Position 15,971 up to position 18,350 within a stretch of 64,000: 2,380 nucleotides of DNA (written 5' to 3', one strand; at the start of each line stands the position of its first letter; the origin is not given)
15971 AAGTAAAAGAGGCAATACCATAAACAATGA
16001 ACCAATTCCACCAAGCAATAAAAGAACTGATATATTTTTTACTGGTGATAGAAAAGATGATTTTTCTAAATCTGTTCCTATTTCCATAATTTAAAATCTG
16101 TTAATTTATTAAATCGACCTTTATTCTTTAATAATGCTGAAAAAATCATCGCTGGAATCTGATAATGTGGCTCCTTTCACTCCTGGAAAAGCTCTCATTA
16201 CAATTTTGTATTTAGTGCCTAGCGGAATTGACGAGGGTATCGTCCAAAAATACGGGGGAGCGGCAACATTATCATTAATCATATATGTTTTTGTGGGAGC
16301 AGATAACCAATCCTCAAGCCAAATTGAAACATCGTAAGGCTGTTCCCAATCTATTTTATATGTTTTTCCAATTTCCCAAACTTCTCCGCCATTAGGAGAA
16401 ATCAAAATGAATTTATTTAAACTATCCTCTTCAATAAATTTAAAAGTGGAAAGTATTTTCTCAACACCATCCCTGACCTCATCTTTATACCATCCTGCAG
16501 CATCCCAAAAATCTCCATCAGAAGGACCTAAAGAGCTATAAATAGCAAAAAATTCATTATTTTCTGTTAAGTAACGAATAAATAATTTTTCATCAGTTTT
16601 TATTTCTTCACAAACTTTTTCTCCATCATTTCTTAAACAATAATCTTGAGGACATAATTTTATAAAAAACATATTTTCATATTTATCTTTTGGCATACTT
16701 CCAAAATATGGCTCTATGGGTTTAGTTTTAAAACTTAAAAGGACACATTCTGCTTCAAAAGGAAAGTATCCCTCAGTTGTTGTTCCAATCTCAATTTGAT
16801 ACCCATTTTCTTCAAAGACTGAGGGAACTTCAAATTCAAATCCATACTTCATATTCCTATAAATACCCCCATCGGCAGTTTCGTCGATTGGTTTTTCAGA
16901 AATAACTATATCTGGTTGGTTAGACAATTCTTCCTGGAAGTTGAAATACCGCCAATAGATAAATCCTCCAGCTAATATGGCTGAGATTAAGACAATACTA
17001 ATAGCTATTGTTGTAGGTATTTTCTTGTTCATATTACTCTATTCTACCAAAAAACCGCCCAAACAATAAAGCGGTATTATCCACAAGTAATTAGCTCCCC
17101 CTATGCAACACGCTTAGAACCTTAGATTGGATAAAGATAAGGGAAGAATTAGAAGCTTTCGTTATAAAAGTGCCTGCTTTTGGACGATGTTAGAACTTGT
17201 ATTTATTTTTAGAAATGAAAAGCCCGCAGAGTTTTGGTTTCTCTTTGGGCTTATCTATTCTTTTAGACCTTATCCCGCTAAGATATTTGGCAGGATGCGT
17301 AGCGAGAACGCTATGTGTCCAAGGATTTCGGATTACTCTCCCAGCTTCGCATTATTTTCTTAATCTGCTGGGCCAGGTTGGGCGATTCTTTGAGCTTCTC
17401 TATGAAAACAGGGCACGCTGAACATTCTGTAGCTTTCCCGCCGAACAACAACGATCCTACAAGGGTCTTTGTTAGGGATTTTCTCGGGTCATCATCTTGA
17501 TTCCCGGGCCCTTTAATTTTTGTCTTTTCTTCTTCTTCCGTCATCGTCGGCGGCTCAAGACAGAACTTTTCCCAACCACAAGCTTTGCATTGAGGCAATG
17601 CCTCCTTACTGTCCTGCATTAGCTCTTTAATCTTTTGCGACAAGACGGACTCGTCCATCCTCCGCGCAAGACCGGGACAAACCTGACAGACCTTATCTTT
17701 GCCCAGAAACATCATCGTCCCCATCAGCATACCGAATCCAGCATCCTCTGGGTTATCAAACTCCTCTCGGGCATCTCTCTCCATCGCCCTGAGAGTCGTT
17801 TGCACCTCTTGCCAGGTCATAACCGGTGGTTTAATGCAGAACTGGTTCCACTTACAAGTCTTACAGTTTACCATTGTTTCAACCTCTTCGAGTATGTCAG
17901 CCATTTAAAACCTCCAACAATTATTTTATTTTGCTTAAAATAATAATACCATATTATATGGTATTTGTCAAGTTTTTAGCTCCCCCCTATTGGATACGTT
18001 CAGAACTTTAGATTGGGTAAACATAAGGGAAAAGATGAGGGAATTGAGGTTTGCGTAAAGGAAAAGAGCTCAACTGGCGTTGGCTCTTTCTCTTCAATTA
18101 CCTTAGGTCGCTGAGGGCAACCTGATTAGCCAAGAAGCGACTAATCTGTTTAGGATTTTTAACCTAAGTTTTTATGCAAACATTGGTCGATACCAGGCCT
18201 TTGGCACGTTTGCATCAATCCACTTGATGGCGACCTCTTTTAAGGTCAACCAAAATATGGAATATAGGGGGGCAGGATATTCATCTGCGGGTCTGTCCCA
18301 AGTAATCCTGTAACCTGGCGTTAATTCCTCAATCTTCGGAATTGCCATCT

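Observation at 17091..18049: GC-rich Cys-rich tandem-domain protein flanked by 65-73-bp direct repeats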

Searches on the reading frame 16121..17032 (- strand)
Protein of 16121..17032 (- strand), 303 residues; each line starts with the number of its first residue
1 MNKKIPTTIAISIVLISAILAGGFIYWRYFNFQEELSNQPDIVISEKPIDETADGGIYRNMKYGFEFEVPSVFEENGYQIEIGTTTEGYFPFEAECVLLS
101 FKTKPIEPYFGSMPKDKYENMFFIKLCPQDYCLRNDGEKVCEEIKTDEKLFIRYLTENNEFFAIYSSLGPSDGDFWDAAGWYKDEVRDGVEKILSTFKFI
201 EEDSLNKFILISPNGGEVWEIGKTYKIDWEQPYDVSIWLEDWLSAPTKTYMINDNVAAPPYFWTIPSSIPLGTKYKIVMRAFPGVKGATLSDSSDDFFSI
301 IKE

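Call 8: search_protein_families(library=pfam, proteins=[window:16121-17032:-], max_evalue=1)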
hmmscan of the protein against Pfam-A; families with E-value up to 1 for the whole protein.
window:16121-17032:- (303 aa): 2 families
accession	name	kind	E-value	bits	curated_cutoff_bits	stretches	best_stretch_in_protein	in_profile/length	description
PF10342.15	Kre9_KNH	-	5.1e-05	24.4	24.6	1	212-281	1-77/94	Kre9/KNH-like N-terminal Ig-like domain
PF11926.13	DUF3444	-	0.19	11.7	26.1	1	175-232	79-137/211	Domain of unknown function (DUF3444)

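Call 30: search_protein_families(library=ncbifam, proteins=[window:16121-17032:-], max_evalue=0.01)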
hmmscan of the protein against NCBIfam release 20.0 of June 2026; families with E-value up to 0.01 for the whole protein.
window:16121-17032:- (303 aa): 0 families

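Call 97: search_protein_families(library=phrogs, proteins=[window:16121-17032:-], max_evalue=0.001)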
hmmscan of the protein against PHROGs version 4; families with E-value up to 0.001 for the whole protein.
window:16121-17032:- (303 aa): 0 families

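Call 98: search_protein_families(library=padloc, proteins=[window:16121-17032:-], max_evalue=0.001)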
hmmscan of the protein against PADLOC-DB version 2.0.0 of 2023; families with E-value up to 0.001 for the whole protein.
window:16121-17032:- (303 aa): 0 families

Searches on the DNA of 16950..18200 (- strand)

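Call 31: search_rna_families(sources=[L001, L002, L006], threshold=evalue, max_evalue=1)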
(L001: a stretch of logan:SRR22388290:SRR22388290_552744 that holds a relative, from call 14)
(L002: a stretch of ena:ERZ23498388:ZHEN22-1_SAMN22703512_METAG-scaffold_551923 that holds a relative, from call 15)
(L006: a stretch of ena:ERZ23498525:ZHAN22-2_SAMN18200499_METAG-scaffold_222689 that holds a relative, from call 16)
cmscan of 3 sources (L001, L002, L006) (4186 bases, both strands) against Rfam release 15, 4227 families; matches with E-value up to 1: 1.
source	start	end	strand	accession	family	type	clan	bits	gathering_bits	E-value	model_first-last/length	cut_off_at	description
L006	804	843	-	RF00032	Histone3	Cis-reg;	-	17.8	34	0.35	1-46/46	no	Histone 3' UTR stem-loop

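Call 56: search_rna_families(source=window, start=16950, end=18200, threshold=evalue, max_evalue=10)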
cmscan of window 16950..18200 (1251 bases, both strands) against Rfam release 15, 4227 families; matches with E-value up to 10: 3.
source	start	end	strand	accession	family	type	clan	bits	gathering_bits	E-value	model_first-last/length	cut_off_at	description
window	17883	17908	-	RF02946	cow-rumen-1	Gene; sRNA;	-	14.8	53.4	3.5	1-61/61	no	cow-rumen-1 RNA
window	18041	18121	-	RF02181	ST7-AS2_1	Gene; lncRNA;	-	14.4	80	5.4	1-72/72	no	ST7 antisense RNA 2 conserved region 1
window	17152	17255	+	RF01472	rli40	Gene; sRNA;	-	12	100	3.6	1-263/263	no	Listeria sRNA rli40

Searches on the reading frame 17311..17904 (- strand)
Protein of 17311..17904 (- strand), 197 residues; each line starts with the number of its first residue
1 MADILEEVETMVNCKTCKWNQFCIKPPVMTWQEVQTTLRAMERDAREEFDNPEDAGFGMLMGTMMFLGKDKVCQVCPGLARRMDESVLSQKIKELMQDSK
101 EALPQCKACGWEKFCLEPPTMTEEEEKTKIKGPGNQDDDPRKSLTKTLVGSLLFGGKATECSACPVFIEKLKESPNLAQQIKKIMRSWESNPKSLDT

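Call 8: search_protein_families(library=pfam, proteins=[window:17311-17904:-], max_evalue=1)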
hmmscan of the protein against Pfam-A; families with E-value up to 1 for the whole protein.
window:17311-17904:- (197 aa): 5 families
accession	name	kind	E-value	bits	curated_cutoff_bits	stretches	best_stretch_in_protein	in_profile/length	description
PF20683.2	DUF6819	-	0.011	15.9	23.5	1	12-59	78-126/171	Domain of unknown function (DUF6819)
PF09845.14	OapC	-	0.07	13.8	23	1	93-127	8-43/133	Origin-associated protein OapC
PF18826.6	bVLRF1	-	0.28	11.6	27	0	81-108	60-87/145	Bacteroidetes VLRF1 release factor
PF01927.22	Mut7-C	-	0.48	11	23.3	1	71-110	91-130/146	Mut7-C RNAse domain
PF06935.16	DUF1284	-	0.96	10.3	25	0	85-115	72-102/102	Protein of unknown function (DUF1284)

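Call 11: find_homologous_proteins(query=window:17311-17904:-, max_evalue=0.01)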
Query window:17311-17904:- (197 aa): 4 proteins with E <= 0.01 among 65 candidates.
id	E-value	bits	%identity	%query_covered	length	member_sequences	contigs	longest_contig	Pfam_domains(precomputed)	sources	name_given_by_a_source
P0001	4.6e-129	446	100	100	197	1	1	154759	-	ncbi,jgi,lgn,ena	-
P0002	1.3e-72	262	62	96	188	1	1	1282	-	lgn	-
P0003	4.8e-71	257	60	96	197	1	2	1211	-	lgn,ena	-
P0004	1.4e-60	222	56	95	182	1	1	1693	-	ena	-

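Call 14: find_encoding_contigs(protein=P0002, flank=5000)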
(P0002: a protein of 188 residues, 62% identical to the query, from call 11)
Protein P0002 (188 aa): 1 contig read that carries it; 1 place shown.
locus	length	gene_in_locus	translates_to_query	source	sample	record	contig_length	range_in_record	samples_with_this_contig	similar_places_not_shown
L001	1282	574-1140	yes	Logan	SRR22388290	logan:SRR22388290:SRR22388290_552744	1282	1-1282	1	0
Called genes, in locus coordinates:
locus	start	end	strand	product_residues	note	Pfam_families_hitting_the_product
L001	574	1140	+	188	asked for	-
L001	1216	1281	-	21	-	?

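Call 15: find_encoding_contigs(protein=P0003, flank=5000)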
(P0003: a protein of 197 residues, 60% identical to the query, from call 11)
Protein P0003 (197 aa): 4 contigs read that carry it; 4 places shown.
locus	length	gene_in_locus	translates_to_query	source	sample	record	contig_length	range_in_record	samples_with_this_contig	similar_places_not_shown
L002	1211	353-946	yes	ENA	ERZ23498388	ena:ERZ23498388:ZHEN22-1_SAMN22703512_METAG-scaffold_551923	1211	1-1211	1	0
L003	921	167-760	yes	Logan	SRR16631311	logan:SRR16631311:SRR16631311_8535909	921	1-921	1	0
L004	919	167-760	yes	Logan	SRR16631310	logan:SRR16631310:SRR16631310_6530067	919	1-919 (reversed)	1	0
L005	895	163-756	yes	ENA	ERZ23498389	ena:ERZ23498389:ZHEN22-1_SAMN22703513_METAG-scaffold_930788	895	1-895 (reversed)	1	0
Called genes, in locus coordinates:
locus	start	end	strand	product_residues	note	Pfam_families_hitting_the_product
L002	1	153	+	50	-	?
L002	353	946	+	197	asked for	-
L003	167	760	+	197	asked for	-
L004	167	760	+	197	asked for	-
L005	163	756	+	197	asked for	-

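Call 16: find_encoding_contigs(protein=P0004, flank=5000)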
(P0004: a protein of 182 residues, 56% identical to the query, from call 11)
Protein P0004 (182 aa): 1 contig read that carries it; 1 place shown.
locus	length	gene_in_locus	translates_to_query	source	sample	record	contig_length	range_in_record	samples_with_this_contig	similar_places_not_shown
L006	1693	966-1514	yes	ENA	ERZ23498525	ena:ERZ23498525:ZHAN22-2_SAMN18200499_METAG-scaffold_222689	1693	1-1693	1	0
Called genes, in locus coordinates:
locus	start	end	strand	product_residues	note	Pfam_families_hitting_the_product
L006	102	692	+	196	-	PF01966:HD (weak)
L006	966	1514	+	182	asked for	-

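Call 24: find_encoding_contigs(protein=P0001, flank=10000, max_places=4)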
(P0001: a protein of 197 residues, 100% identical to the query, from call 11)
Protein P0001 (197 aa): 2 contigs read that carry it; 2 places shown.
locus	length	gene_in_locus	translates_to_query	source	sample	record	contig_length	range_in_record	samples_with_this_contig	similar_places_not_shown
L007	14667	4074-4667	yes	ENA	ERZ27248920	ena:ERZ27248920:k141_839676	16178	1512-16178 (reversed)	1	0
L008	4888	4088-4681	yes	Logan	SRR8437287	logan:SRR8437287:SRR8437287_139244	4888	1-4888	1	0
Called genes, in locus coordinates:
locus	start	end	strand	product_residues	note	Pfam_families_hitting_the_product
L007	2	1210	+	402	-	?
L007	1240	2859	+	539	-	PF01855:POR_N, PF02775:TPP_enzyme_C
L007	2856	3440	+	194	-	PF01558:POR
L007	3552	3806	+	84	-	-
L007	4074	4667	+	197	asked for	-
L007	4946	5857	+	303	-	-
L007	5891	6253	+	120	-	-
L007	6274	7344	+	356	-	-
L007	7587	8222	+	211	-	PF18933:PsbP_2 (weak), PF01789:PsbP (weak)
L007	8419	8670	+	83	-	-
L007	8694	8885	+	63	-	-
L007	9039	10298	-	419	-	PF00275:EPSP_synthase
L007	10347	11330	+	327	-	PF01933:CofD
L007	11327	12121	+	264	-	PF00459:Inositol_P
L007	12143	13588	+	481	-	PF02878:PGM_PMM_I, PF02879:PGM_PMM_II, PF02880:PGM_PMM_III, PF00408:PGM_PMM_IV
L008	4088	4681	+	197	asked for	-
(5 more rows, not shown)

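Call 30: search_protein_families(library=ncbifam, proteins=[window:17311-17904:-], max_evalue=0.01)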
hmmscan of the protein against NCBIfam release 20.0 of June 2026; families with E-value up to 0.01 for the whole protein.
window:17311-17904:- (197 aa): 1 family
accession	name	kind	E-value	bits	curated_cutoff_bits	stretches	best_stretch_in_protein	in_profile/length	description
TIGR03978.1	rSAM_paired_1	equivalog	0.0013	17.6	370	0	87-120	384-418/466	His-Xaa-Ser system radical SAM maturase HxsB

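Call 32: search_protein_representatives(alignment_id=A2)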
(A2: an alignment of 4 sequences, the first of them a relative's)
Query: 4 sequences, 189 profile positions. Proteins with E-value up to 0.001 (for the whole library): 79; up to 1e-10: 29; up to 1e-30: 1. The best 79 are listed.
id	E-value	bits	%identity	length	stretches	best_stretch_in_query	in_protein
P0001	1.7e-103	360.6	-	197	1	1-189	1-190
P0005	5.1e-28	114.5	-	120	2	129-188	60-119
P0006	8.2e-24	100.8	-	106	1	95-188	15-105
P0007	3.0e-21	92.4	-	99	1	5-98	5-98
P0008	4.2e-20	88.7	-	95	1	100-185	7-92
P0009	5.4e-19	85.1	-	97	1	5-98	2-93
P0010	7.4e-19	84.6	-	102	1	128-189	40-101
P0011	6.0e-18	81.7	-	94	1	7-97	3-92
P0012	4.9e-17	78.7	-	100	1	1-98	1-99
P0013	1.4e-16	77.2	-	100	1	7-98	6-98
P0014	2.2e-16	76.5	-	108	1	103-189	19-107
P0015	1.2e-15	74.1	-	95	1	104-189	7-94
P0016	2.1e-15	73.4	-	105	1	104-188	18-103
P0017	2.6e-15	73.0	-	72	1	121-189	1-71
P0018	4.2e-15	72.4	-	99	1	104-188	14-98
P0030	1.7e-11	60.6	-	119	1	11-187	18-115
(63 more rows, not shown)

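Call 80: find_encoding_contigs(protein=P0030, flank=5000, max_places=4)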
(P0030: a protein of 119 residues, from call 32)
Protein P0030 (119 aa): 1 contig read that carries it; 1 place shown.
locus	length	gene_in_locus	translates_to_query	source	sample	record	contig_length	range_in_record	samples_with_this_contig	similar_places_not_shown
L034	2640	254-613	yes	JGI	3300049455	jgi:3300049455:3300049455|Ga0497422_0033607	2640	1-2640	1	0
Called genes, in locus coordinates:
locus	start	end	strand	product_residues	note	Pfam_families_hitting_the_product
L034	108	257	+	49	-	-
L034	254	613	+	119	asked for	-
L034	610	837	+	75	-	-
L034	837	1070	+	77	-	-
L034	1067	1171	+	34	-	-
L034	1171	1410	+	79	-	-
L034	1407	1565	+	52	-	-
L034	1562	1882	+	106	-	-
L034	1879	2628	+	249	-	-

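Call 81: find_encoding_contigs(protein=P0007, flank=5000, max_places=4)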
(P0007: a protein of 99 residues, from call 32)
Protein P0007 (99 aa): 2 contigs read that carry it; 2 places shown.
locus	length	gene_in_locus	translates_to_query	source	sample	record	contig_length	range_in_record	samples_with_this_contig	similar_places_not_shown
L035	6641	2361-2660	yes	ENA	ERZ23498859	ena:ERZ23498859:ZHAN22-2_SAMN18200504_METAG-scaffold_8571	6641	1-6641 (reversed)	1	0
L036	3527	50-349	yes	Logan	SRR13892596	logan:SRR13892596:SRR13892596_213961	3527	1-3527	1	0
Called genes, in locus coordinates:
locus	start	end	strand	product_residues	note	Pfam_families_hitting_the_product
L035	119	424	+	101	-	-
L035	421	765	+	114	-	-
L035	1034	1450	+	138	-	-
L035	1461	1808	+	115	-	-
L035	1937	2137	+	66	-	PF10686:YAcAr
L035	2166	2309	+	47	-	-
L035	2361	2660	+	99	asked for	-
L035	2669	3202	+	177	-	-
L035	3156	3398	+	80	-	-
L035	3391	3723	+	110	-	-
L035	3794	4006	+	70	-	-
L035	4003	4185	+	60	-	-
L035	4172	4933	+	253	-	-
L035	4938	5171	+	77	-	-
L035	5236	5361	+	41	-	-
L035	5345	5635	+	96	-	-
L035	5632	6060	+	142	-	PF09643:YopX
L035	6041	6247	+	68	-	-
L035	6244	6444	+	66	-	-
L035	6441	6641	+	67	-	?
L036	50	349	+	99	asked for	-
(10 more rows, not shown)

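Call 84: search_dna_similar(query=window:17311-17904:-, collection=phages, mode=protein, max_evalue=0.001)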
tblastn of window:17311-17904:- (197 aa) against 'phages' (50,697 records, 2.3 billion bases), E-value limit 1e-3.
No match.

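Call 91: predict_structure(alignment_id=A4)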
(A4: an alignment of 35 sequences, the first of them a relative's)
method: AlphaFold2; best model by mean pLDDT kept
length: 197 residues; sequences in the alignment: 35
mean_pLDDT: 72.4   pTM: 0.40
mean pLDDT of the five models: 72.4, 72.4, 71.9, 70.7, 67.6
residues with pLDDT >= 90: 41; 70-90: 73; 50-70: 55; < 50: 28
segments of 3 or more residues with pLDDT < 50: 11-14, 17-22, 24-26, 194-197
pLDDT, mean of each block of 10 residues (from residue 1): 50 46 55 84 91 86 68 53 52 60 56 77 93 79 91 91 84 91 84 52
secondary structure, 60 per line:
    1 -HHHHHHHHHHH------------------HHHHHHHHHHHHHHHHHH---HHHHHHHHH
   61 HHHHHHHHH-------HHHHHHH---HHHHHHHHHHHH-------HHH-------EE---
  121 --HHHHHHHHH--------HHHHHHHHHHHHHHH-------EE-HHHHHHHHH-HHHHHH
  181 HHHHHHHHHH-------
elements in order: H2-12 H31-48 H52-69 H77-83 H87-98 H123-131 H140-154 H165-173 H175-190

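Call 92: search_protein_families(library=phrogs, proteins=[L035:5632-6060:+], max_evalue=0.00001)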
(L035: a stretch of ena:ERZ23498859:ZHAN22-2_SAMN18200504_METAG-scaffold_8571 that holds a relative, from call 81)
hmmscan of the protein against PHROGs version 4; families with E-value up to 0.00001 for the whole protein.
L035:5632-6060:+ (142 aa): 5 families
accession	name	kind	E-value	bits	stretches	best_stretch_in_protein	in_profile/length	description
phrog_98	-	unknown function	1e-41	143.7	1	1-139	25-156/208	-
phrog_8684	-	unknown function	6e-16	59.8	1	53-136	63-163/164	-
phrog_9246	-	unknown function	2.6e-13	51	1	5-74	4-76/82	-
phrog_24347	-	unknown function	3.9e-12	46.9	1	4-135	133-243/245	-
phrog_9107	-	unknown function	3.5e-08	34.3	1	4-72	9-80/209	-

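Call 97: search_protein_families(library=phrogs, proteins=[window:17311-17904:-], max_evalue=0.001)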
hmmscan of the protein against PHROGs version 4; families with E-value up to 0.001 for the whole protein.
window:17311-17904:- (197 aa): 0 families

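Call 98: search_protein_families(library=padloc, proteins=[window:17311-17904:-], max_evalue=0.001)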
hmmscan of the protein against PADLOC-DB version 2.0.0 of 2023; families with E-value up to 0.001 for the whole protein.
window:17311-17904:- (197 aa): 0 families
